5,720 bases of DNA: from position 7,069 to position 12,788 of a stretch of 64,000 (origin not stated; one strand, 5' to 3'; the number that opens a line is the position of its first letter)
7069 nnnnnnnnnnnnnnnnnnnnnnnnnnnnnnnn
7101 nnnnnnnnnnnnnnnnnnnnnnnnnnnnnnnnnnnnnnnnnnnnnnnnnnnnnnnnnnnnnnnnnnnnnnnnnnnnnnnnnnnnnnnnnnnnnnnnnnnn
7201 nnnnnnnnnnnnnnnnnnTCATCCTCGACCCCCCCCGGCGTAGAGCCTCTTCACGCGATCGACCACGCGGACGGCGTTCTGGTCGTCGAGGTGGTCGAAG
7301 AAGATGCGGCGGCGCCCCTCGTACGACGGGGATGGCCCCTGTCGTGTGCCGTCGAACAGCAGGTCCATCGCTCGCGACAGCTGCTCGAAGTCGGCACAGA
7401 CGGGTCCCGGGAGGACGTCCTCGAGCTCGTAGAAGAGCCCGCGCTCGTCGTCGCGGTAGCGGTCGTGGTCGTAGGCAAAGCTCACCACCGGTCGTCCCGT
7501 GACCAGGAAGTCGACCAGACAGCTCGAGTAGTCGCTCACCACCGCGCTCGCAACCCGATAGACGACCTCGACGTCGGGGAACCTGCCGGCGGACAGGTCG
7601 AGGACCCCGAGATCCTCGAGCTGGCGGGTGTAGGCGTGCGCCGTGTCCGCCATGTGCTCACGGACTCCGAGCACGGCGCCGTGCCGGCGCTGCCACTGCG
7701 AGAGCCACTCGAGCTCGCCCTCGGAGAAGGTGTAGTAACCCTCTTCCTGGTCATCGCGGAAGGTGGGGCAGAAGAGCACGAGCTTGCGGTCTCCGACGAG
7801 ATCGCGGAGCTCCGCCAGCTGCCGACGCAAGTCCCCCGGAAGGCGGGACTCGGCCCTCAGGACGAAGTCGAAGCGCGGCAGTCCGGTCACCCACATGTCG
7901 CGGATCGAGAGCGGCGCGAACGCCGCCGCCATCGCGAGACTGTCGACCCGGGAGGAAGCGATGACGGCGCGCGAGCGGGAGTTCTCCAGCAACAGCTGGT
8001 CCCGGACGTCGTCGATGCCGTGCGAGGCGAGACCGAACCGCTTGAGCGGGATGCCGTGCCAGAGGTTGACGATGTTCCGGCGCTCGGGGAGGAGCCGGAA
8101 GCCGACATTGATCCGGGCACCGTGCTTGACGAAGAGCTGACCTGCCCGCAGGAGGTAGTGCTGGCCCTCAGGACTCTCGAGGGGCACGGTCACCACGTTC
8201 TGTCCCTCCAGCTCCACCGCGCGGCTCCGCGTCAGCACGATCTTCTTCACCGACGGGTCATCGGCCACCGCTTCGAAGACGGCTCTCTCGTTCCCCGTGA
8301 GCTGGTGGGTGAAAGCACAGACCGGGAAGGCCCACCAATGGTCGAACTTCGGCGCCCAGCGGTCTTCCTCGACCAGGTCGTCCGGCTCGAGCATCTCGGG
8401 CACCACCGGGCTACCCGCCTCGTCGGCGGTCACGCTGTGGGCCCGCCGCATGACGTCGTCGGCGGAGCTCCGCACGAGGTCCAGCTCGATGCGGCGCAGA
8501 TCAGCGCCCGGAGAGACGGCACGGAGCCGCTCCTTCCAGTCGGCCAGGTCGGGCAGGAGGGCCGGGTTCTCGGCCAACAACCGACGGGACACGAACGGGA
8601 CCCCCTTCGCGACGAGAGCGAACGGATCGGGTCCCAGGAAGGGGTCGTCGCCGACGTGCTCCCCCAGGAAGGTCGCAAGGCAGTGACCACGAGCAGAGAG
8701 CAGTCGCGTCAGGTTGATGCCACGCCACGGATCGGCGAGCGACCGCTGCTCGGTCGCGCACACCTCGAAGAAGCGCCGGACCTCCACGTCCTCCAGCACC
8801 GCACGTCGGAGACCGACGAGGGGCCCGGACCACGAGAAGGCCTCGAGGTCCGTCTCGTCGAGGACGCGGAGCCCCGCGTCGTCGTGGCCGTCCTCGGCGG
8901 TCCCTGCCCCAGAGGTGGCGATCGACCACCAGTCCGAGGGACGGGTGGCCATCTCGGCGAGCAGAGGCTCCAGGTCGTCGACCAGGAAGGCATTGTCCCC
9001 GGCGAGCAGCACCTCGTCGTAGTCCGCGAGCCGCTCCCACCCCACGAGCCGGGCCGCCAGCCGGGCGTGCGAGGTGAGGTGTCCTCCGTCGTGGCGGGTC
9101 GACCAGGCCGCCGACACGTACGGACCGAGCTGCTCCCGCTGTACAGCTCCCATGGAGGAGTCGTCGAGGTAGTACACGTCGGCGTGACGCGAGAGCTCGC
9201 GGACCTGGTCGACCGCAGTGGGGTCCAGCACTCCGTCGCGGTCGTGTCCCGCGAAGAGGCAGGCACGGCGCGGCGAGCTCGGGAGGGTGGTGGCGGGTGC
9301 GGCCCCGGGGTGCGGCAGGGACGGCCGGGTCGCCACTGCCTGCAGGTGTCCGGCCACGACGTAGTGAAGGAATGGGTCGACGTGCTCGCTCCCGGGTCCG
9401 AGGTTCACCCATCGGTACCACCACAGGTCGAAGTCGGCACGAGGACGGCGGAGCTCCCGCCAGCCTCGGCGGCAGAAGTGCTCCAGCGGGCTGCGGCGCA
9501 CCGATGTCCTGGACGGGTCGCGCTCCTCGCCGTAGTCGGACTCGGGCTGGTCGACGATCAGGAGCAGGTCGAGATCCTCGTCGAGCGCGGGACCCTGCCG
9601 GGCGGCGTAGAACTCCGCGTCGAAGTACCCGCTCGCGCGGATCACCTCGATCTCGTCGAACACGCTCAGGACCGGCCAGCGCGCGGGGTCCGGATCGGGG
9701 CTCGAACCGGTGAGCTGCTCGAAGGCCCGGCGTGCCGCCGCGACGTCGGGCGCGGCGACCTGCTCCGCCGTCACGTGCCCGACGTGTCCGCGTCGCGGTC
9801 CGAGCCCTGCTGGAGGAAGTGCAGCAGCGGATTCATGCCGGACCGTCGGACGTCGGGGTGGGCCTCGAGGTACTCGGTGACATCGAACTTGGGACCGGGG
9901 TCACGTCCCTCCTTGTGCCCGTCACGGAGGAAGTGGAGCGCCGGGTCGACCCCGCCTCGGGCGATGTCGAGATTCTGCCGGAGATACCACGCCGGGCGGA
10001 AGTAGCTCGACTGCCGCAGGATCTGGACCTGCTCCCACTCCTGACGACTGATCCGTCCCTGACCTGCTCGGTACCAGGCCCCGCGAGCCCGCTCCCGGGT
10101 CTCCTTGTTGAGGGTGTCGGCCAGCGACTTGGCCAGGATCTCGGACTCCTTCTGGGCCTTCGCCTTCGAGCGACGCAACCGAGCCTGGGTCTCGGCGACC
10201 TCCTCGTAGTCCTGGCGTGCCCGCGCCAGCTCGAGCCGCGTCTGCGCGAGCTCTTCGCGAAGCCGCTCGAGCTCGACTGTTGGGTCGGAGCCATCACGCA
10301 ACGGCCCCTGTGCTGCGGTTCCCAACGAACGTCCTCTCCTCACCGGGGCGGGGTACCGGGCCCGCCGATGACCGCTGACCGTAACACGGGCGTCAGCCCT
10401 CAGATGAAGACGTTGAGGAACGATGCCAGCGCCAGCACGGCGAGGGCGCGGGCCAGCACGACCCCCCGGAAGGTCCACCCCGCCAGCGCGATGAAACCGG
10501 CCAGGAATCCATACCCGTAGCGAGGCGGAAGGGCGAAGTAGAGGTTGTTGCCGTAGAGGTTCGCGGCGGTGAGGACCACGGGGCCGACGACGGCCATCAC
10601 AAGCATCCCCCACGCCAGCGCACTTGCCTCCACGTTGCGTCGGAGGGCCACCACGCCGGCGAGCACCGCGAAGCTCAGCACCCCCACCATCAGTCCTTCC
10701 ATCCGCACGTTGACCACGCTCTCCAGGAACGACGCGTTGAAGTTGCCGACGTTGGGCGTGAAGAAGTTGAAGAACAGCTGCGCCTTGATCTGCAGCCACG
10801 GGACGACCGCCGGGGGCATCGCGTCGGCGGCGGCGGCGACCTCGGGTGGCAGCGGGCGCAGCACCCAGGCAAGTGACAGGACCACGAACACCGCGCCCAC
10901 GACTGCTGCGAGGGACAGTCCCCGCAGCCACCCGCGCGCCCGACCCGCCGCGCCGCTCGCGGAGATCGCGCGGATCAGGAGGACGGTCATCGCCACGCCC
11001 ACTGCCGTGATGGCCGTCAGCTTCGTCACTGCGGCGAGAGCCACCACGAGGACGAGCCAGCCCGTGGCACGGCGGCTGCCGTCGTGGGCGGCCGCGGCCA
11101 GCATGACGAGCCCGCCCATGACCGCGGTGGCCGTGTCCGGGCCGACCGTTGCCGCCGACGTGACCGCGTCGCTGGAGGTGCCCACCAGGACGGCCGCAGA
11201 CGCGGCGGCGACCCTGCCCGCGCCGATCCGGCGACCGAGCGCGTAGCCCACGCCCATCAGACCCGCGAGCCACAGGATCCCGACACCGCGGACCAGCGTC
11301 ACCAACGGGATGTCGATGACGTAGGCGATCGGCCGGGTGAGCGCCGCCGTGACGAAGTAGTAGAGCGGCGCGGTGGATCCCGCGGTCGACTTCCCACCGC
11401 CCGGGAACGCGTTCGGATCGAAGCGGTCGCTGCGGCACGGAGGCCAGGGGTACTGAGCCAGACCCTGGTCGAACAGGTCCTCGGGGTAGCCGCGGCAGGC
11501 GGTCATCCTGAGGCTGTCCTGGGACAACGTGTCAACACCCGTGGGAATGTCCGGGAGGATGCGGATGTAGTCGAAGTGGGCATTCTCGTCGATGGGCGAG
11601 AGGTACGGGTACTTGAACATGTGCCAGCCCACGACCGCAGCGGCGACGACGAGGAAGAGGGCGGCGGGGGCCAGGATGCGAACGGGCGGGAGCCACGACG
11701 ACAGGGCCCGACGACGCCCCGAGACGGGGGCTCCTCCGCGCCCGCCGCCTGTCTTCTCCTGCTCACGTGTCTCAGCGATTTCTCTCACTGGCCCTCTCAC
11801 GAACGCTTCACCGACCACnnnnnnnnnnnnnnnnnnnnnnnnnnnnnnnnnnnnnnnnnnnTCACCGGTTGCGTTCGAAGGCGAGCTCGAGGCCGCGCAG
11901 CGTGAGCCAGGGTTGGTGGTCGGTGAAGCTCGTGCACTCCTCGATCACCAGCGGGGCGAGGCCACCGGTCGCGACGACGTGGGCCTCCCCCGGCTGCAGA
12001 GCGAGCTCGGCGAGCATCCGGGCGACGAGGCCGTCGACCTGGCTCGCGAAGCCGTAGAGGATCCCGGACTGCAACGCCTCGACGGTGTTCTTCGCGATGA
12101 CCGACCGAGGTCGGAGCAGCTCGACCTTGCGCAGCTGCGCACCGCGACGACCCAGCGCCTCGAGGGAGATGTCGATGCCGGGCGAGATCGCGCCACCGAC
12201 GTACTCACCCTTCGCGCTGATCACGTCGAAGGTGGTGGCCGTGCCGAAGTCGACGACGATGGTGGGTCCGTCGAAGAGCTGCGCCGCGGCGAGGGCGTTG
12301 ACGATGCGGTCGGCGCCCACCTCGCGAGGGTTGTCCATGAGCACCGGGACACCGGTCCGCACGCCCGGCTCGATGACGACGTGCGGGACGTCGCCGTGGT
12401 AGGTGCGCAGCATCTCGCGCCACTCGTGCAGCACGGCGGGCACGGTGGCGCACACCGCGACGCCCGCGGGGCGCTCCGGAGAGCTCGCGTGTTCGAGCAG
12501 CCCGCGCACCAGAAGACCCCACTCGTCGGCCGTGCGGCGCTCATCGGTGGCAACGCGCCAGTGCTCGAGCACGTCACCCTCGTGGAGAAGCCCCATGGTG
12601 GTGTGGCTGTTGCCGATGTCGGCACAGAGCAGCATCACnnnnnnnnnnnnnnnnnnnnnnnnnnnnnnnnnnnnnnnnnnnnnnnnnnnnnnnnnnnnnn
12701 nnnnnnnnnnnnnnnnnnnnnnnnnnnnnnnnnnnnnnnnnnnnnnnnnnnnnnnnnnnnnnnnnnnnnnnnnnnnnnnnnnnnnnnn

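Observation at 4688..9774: Pair A: RgpF-like + TagF paralogs with reciprocal active-site loss and translational coupling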

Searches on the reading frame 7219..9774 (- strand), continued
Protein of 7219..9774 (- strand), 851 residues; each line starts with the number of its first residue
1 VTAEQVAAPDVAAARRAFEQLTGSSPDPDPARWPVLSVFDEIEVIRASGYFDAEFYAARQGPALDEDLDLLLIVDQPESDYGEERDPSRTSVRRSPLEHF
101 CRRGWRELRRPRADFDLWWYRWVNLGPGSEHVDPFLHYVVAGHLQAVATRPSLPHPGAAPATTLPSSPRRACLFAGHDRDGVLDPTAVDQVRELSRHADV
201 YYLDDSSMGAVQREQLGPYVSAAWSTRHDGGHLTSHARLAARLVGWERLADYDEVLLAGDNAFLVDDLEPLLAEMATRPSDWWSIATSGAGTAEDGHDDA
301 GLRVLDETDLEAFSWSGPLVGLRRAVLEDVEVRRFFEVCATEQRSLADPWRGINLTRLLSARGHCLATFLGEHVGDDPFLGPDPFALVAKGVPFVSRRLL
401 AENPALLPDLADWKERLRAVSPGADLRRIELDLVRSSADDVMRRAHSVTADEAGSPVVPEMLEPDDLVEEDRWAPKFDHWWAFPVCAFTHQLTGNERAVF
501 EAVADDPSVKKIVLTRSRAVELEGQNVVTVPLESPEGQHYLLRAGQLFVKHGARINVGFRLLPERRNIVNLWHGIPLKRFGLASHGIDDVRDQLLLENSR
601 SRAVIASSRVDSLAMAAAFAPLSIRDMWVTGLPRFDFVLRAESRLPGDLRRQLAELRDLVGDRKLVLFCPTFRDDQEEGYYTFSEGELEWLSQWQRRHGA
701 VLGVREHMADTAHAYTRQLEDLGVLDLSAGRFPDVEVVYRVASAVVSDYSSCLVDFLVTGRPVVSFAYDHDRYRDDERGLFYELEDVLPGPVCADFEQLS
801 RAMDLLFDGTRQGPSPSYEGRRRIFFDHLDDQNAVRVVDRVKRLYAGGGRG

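Call 95: find_encoding_contigs(protein=P0160, flank=8000, max_places=1)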
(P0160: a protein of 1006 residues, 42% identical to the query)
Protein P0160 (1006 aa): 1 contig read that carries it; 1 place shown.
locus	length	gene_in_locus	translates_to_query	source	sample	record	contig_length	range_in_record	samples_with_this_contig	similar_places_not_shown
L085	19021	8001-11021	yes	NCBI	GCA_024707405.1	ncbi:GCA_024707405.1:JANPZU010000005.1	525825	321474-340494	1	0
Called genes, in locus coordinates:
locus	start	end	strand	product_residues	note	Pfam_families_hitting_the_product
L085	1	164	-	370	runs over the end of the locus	PF00437:T2SSE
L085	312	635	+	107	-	-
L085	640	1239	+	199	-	-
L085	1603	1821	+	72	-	PF04325:DUF465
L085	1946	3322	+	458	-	PF00291:PALP, PF00571:CBS (faint)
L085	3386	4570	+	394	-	PF01053:Cys_Met_Meta_PP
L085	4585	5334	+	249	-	PF01061:ABC2_membrane (weak)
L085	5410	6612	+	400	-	PF00005:ABC_tran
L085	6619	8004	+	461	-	PF13489:Methyltransf_23, PF13847:Methyltransf_31, PF08241:Methyltransf_11, PF08242:Methyltransf_12, PF13649:Methyltransf_25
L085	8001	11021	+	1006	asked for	PF05045:RgpF, PF04464:Glyphos_transf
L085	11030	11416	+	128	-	PF01467:CTP_transf_like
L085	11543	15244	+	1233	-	PF07719:TPR_2 (faint), PF04464:Glyphos_transf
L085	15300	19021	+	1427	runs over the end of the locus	PF04464:Glyphos_transf (weak), PF03009:GDPD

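Call 99: fold_search(model_id=the predicted structure, library=pdb)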
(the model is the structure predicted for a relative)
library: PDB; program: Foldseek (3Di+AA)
matches with E <= 10: 1305; with E <= 0.001: 200
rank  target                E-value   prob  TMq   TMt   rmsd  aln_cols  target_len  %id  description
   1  3l7j_A                2.3e-21  1.00  0.35  0.69   4.9       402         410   19  Structure of the Wall Teichoic Acid Polymerase TagF, H444N variant (released 2010-04-28)
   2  3l7k_B                2.7e-21  1.00  0.36  0.71   4.3       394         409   19  Structure of the Wall Teichoic Acid Polymerase TagF, H444N + CDPG (15 minute soak) (released 2010-04-28)
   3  3l7m_A                9.0e-21  1.00  0.36  0.71   4.5       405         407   19  Structure of the Wall Teichoic Acid Polymerase TagF, H548A (released 2010-04-28)
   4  3l7j_D                1.2e-20  1.00  0.36  0.70   9.3       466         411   19  Structure of the Wall Teichoic Acid Polymerase TagF, H444N variant (released 2010-04-28)
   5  3l7m_D                2.8e-20  1.00  0.38  0.73   9.4       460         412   18  Structure of the Wall Teichoic Acid Polymerase TagF, H548A (released 2010-04-28)
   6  3l7i_D                3.1e-20  1.00  0.35  0.69   4.6       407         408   20  Structure of the Wall Teichoic Acid Polymerase TagF (released 2010-04-28)
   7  3l7i_A                3.5e-20  1.00  0.36  0.70   4.6       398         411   20  Structure of the Wall Teichoic Acid Polymerase TagF (released 2010-04-28)
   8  3l7j_C                4.6e-20  1.00  0.36  0.71   4.6       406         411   20  Structure of the Wall Teichoic Acid Polymerase TagF, H444N variant (released 2010-04-28)
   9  3l7j_B                4.8e-20  1.00  0.35  0.67   5.1       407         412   19  Structure of the Wall Teichoic Acid Polymerase TagF, H444N variant (released 2010-04-28)
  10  3l7k_D                1.1e-19  1.00  0.36  0.73   4.4       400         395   17  Structure of the Wall Teichoic Acid Polymerase TagF, H444N + CDPG (15 minute soak) (released 2010-04-28)
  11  3l7l_D                3.2e-19  1.00  0.36  0.73   4.1       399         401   18  Structure of the Wall Teichoic Acid Polymerase TagF, H444N + CDPG (30 minute soak) (released 2010-04-28)
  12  3l7m_B                5.6e-19  1.00  0.37  0.72   9.3       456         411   18  Structure of the Wall Teichoic Acid Polymerase TagF, H548A (released 2010-04-28)
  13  8va1_D                6.6e-17  1.00  0.34  0.51   6.1       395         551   17  S. aureus TarL H300N in complex with CDP-ribitol (single tetramer) (released 2024-04-03)
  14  8va1_B                5.8e-16  1.00  0.35  0.51   5.5       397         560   18  S. aureus TarL H300N in complex with CDP-ribitol (single tetramer) (released 2024-04-03)
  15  8va1_A                1.0e-15  1.00  0.35  0.51   9.3       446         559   16  S. aureus TarL H300N in complex with CDP-ribitol (single tetramer) (released 2024-04-03)
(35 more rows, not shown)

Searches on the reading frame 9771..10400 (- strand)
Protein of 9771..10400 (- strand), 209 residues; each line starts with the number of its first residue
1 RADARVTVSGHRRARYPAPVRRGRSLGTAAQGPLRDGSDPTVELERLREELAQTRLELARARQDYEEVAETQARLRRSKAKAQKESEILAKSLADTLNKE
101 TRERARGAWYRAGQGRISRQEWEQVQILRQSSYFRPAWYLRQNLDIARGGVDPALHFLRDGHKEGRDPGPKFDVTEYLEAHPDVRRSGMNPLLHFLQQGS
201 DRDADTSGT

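Call 11: search_protein_families(library=pfam, proteins=[window:9771-10400:-], max_evalue=0.01)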
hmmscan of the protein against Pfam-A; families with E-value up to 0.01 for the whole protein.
window:9771-10400:- (209 aa): 0 families

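Call 77: search_protein_families(library=ncbifam, proteins=[window:9771-10325:-], max_evalue=0.001)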
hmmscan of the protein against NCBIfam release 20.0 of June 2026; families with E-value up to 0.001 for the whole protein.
window:9771-10325:- (184 aa): 0 families

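Call 87: search_solved_structures(query=window:9771-10325:-, max_evalue=1, show_alignments=1)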
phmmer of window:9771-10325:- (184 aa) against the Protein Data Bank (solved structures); distinct sequences matched with E-value up to 1: 1.
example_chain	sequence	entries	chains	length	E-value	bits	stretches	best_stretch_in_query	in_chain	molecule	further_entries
1eq1_A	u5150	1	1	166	0.26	14.5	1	4-78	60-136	APOLIPOPHORIN-III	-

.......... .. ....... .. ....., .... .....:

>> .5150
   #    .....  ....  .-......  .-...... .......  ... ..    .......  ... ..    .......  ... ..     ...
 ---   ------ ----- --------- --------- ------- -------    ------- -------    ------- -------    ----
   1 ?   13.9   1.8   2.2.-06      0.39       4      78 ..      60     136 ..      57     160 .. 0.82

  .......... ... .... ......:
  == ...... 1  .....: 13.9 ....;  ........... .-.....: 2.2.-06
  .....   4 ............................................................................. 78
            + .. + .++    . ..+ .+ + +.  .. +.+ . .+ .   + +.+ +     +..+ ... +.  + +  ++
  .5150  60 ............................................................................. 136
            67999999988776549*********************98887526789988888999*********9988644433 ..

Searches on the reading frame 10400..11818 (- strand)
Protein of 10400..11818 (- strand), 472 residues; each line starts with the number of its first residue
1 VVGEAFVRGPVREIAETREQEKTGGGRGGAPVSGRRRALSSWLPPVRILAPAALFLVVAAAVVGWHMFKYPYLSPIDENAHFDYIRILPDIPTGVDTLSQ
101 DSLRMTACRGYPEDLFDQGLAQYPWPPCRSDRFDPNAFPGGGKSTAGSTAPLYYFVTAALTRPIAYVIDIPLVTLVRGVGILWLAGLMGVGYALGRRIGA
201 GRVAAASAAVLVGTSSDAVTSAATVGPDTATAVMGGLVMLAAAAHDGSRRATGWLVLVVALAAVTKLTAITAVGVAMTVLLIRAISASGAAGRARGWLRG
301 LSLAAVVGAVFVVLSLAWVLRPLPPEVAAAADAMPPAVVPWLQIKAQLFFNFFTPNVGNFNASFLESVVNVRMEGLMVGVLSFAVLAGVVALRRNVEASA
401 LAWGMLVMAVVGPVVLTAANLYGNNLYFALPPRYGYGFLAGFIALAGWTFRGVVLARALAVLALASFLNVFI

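Call 11: search_protein_families(library=pfam, proteins=[window:10400-11818:-], max_evalue=0.01)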
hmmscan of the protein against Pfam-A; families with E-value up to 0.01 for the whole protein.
window:10400-11818:- (472 aa): 1 family
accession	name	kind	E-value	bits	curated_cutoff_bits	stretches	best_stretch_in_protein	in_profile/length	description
PF10039.14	DUF2275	-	0.005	17.4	24.6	0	33-112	21-94/210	Predicted integral membrane protein (DUF2275)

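Call 77: search_protein_families(library=ncbifam, proteins=[window:10400-11818:-], max_evalue=0.001)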
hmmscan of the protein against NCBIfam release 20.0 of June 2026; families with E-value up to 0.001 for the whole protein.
window:10400-11818:- (472 aa): 0 families

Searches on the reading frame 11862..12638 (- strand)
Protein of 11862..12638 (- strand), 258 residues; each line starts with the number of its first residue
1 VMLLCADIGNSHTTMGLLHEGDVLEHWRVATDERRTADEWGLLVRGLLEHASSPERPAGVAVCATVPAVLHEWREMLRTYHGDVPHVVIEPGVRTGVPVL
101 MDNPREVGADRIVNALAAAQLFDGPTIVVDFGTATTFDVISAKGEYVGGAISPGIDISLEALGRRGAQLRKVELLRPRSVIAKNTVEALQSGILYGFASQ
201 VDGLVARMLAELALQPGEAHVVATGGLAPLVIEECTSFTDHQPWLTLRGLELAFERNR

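Call 11: search_protein_families(library=pfam, proteins=[window:11862-12638:-], max_evalue=0.01)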
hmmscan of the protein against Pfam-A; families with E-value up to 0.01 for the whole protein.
window:11862-12638:- (258 aa): 1 family
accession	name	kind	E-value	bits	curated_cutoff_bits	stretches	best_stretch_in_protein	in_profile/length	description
PF03309.20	Pan_kinase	-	6e-69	232.4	24.7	1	3-207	1-205/205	Type III pantothenate kinase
